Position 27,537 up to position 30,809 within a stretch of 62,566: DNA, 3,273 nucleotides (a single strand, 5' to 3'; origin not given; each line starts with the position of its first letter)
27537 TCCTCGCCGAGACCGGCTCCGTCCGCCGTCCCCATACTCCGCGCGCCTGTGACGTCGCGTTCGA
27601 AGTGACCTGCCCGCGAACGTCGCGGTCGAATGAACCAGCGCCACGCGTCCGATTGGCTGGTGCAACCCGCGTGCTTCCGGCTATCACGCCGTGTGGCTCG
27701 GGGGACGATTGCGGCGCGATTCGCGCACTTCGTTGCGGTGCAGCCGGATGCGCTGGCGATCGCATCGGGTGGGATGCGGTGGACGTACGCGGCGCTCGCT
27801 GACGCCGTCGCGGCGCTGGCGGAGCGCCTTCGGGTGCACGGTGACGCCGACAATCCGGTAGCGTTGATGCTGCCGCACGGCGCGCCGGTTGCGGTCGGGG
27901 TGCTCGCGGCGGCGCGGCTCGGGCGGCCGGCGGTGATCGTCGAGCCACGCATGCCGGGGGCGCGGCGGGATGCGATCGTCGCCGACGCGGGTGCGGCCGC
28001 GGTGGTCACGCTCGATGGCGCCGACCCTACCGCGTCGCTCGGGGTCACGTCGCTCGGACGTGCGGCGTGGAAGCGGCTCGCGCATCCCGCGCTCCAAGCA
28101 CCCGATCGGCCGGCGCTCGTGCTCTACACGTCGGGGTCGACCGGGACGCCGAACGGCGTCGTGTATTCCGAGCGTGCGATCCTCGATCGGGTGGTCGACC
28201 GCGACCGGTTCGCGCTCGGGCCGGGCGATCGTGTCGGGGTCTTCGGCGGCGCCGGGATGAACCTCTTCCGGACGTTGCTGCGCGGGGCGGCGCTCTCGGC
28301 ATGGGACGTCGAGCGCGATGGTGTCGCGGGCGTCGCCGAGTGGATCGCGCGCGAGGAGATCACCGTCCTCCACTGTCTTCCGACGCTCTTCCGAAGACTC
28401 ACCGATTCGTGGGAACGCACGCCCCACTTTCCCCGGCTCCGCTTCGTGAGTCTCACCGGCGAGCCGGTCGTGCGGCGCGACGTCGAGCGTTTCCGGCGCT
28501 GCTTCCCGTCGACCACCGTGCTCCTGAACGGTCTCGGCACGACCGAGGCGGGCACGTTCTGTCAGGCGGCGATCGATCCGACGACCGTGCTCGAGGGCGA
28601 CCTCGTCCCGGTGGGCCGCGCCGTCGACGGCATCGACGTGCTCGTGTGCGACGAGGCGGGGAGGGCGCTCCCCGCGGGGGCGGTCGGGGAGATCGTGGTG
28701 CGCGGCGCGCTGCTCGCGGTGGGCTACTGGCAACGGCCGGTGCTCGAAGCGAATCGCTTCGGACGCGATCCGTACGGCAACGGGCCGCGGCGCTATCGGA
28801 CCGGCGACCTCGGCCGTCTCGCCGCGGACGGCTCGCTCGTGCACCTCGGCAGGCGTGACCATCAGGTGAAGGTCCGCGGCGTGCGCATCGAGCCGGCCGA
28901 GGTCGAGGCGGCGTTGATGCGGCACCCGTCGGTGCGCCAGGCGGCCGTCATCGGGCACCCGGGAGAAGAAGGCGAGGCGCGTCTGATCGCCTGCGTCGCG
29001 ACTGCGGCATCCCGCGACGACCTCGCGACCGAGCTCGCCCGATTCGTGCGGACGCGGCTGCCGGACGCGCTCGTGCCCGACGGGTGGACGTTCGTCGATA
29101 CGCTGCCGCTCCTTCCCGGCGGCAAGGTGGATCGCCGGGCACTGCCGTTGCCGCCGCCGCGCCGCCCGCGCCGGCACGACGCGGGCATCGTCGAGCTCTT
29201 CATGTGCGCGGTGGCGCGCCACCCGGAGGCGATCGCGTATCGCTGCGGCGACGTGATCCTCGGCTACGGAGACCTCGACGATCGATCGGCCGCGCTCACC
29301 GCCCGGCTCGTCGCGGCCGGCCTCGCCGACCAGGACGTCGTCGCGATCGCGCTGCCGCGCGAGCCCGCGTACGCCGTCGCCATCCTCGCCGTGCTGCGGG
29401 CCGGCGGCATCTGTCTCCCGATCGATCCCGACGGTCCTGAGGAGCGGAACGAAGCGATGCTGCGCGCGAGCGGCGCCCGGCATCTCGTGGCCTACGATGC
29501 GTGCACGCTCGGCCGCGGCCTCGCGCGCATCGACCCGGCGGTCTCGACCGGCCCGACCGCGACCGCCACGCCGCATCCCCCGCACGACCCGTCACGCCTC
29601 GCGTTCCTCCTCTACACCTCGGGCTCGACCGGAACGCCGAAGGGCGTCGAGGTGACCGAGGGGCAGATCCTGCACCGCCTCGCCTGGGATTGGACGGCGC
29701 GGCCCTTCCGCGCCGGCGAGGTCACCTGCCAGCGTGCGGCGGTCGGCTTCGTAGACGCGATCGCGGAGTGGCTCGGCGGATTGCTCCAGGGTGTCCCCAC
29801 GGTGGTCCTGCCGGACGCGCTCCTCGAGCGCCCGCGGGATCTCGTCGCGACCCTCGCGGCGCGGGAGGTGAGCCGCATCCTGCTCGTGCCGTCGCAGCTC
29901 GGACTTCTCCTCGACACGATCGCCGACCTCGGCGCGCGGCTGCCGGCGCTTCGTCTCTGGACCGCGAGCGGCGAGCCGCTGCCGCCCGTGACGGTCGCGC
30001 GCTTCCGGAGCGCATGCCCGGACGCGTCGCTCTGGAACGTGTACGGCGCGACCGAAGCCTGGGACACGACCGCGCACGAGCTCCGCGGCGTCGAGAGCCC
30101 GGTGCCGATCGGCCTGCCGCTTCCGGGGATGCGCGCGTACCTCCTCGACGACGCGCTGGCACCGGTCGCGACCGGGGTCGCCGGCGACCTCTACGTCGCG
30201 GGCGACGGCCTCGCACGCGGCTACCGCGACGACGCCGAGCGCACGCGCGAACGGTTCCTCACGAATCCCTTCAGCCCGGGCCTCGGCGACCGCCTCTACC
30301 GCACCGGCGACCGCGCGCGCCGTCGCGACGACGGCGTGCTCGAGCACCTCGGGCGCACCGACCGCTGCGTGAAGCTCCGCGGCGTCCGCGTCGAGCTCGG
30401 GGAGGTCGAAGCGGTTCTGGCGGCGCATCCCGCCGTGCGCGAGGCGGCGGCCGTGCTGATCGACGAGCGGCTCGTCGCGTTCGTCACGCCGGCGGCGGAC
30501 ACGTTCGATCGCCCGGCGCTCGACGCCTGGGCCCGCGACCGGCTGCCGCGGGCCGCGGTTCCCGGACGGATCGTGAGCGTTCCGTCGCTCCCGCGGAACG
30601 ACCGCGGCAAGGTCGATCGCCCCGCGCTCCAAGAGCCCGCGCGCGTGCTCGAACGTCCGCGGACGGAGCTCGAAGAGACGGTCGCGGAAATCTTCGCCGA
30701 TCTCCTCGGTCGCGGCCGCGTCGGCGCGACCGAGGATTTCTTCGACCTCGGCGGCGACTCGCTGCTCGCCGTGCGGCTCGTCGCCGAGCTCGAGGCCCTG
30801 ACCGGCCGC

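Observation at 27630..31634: A-A-T-TE synthetase: two adenylation domains, one carrier, no condensation domain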

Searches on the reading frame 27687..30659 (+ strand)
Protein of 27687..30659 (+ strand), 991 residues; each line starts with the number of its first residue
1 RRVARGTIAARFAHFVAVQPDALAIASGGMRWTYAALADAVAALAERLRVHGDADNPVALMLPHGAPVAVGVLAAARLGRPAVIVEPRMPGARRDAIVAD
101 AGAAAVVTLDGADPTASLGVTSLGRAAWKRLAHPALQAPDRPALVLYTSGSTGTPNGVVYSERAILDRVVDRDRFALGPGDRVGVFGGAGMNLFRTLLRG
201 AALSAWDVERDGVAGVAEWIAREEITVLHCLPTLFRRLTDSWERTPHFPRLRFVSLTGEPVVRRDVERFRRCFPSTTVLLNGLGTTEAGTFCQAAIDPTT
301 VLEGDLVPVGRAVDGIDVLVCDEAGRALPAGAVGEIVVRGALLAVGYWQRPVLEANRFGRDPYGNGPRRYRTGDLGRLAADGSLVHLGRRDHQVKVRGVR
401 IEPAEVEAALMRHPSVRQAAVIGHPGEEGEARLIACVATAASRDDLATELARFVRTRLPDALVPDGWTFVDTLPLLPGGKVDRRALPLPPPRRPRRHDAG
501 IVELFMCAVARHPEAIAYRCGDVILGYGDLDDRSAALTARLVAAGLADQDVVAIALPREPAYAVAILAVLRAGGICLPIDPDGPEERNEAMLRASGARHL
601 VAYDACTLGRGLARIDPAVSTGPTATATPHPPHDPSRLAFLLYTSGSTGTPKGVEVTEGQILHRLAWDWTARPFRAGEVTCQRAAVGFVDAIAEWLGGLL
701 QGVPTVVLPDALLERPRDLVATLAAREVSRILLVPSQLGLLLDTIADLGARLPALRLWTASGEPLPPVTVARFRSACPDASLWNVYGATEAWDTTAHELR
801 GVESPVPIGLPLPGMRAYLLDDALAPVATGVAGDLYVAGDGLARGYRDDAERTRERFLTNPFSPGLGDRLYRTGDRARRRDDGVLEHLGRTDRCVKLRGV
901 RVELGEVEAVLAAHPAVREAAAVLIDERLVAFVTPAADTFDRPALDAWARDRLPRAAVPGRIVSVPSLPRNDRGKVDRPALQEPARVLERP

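Call 65: predict_structure(alignment_id=A2)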
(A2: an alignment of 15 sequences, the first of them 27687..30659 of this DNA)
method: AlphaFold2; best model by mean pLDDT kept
length: 991 residues; sequences in the alignment: 15
mean_pLDDT: 83.4   pTM: 0.67
mean pLDDT of the five models: 83.4, 83.0, 83.0, 82.9, 82.7
residues with pLDDT >= 90: 342; 70-90: 520; 50-70: 112; < 50: 17
segments of 3 or more residues with pLDDT < 50: 1-4, 646-648, 987-991
pLDDT, mean of each block of 10 residues (from residue 1): 63 95 87 95 94 89 88 94 86 88 90 73 87 80 82 76 88 87 80 92 85 81 90 69 76 83 77 86 86 84 75 87 83 84 82 81 66 84 78 60 75 86 69 87 86 84 88 73 86 68 91 90 90 92 91 90 93 92 84 92 89 87 57 89 66 89 87 87 67 84 86 83 93 84 89 92 82 90 89 87 80 90 88 91 91 91 88 90 83 65 78 85 84 84 88 82 84 66 53 40
secondary structure, 60 per line:
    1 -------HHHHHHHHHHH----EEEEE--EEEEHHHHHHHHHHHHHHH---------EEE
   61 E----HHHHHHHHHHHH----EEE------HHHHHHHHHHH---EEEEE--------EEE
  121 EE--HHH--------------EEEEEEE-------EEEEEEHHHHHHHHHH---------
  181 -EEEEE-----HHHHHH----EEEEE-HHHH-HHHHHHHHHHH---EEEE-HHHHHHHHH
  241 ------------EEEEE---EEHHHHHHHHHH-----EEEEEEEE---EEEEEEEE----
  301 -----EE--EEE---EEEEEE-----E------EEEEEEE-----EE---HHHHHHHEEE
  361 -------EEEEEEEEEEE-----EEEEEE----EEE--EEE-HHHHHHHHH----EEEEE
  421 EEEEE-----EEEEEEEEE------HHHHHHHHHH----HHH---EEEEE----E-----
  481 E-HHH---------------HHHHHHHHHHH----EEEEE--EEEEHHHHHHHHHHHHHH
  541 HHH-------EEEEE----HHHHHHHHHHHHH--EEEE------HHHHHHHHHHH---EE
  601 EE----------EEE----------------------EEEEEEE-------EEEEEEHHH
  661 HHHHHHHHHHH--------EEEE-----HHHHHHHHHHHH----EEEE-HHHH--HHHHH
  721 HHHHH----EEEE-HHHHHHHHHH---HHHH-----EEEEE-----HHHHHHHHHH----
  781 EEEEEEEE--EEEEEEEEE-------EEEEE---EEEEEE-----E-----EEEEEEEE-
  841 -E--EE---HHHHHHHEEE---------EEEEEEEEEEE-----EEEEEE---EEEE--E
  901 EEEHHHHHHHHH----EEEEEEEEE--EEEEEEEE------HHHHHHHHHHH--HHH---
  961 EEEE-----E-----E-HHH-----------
elements in order (helices of 4 or more, strands of 3 or more residues): H8-18 E23-27 E30-33 H34-48 E58-61 H66-77 E82-84 H91-101 E105-109 E118-122 E142-148 E156-161 H162-171 E182-186 H192-197 E202-206 H208-211 H213-223 E227-230 H232-240 E253-257 H263-272 E278-285 E289-296 E310-312 E316-321 E334-340 H351-357 E358-360 E368-378 E384-389 E394-396 E399-401 H403-411 E416-425 E431-439 H446-455 E466-470 H501-511 E516-520 E523-526 H527-543 E551-555 H560-572 E575-578 H585-595 E599-602 E613-615 E638-644 E652-657 H658-671 E680-683 H689-700 E705-708 H710-713 H716-725 E730-733 H735-744 H748-751 E757-761 H767-776 E781-788 E791-799 E807-811 E815-820 E832-839 H850-856 E857-859 E869-879 E885-890 E894-897 E900-903 H904-912 E917-925 E928-935 H942-952 E961-964

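Call 67: fold_search(model_id=the predicted structure, library=pdb)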
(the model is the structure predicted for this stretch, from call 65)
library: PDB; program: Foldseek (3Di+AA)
matches with E <= 10: 1730; with E <= 0.001: 653
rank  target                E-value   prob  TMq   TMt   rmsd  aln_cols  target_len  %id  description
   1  9meh                  1.1e-68  1.00  0.43  0.24  19.9      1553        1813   20  Crystal structure of the dimodular LgrA after protein ligation (released 2025-03-05)
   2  6mg0_B                3.1e-67  1.00  0.44  0.26  38.2      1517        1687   20  Crystal structure of a 5-domain construct of LgrA in the thiolation state (released 2019-11-20)
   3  6mfz_A                5.6e-67  1.00  0.43  0.25  21.5      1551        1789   20  Crystal structure of dimodular LgrA in a condensation state (released 2019-11-20)
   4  6mg0_A                2.5e-66  1.00  0.44  0.26  36.7      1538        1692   20  Crystal structure of a 5-domain construct of LgrA in the thiolation state (released 2019-11-20)
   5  9be3_A                1.2e-64  1.00  0.42  0.24  20.6      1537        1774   20  The pre-condensation state of the dimodular NRPS protein LgrA (released 2024-11-20)
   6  9be4_A                1.9e-64  1.00  0.42  0.24  20.8      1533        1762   20  The post-condensation state of the dimodular NRPS protein LgrA (released 2024-11-20)
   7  9be3_B                1.2e-62  1.00  0.41  0.24  20.5      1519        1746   20  The pre-condensation state of the dimodular NRPS protein LgrA (released 2024-11-20)
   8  9be4_B                5.0e-62  1.00  0.41  0.24  20.6      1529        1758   20  The post-condensation state of the dimodular NRPS protein LgrA (released 2024-11-20)
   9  6mfy                  2.0e-57  1.00  0.37  0.23  27.7      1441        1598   19  Crystal structure of a 5-domain construct of LgrA in the substrate donation state (released 2019-11-20)
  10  6p1j_B                1.6e-46  1.00  0.45  0.47   9.8       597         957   33  The structure of condensation and adenylation domains of teixobactin-producing nonribosomal peptide synthetase Txo2 se (released 2019-05-29)
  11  6p1j_A                1.1e-45  1.00  0.44  0.45   4.5       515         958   37  The structure of condensation and adenylation domains of teixobactin-producing nonribosomal peptide synthetase Txo2 se (released 2019-05-29)
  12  5t3d                  8.7e-45  1.00  0.39  0.37  14.5       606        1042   29  Crystal structure of holo-EntF a nonribosomal peptide synthetase in the thioester-forming conformation (released 2016-09-21)
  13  5ja2_A                5.4e-44  1.00  0.39  0.31  14.4       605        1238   28  EntF, a Terminal Nonribosomal Peptide Synthetase Module Bound to the non-Native MbtH-Like Protein PA2412 (released 2016-09-14)
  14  8www_A                2.8e-43  1.00  0.44  0.84   3.8       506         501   34  Crystal structure of the adenylation domain of SyAstC (released 2024-06-05)
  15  5ja1_A                1.5e-42  1.00  0.39  0.31  14.4       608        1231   28  EntF, a Terminal Nonribosomal Peptide Synthetase Module Bound to the MbtH-Like Protein YbdZ (released 2016-09-14)
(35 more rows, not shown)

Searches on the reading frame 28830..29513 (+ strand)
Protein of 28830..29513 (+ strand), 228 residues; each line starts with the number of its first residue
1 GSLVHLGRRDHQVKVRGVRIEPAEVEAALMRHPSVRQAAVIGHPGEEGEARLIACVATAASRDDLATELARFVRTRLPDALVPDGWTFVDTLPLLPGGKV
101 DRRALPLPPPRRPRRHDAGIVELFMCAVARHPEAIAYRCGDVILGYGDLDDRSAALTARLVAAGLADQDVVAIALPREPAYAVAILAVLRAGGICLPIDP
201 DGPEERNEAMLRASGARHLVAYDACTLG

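Call 64: find_homologous_proteins(query=window:28830-29513:+, max_evalue=1e-10)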
Query seq(228 aa) (228 aa): 81 proteins with E <= 1e-10 among 8000 candidates.
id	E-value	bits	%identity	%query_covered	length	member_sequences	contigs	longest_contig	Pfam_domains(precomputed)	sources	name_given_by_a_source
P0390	9.5e-24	102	54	50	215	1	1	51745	PF13193.13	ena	-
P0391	2.8e-23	101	52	50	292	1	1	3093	PF00550.32,PF13193.13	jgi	-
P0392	3.4e-23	100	49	53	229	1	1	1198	PF00550.32,PF13193.13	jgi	jgi:hypothetical protein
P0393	8.8e-23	99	50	50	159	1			PF13193.13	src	-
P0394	1.2e-22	99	50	50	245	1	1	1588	PF00550.32,PF13193.13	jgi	jgi:acyl carrier protein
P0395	2.0e-22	98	47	53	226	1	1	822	PF00550.32,PF13193.13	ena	-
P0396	2.4e-22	98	51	50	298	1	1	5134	PF00550.32,PF13193.13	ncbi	-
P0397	8.8e-22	96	55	47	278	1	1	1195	PF00550.32,PF13193.13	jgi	jgi:acyl carrier protein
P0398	1.1e-21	96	52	47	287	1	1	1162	PF00550.32,PF13193.13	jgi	jgi:hypothetical protein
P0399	1.4e-21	95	48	47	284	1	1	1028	PF00550.32,PF13193.13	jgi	jgi:hypothetical protein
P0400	2.8e-21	94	50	47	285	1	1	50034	PF13193.13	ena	-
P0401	6.7e-21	93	36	83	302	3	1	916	PF00550.32,PF00501.35,PF13193.13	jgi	jgi:acyl carrier protein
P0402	7.2e-21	93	45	56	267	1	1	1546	PF00550.32,PF13193.13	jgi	-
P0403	1.6e-20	92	49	47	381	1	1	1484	PF00550.32,PF00501.35,PF13193.13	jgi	-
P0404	2.7e-20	91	52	47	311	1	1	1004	PF00550.32,PF00501.35,PF13193.13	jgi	jgi:acyl carrier protein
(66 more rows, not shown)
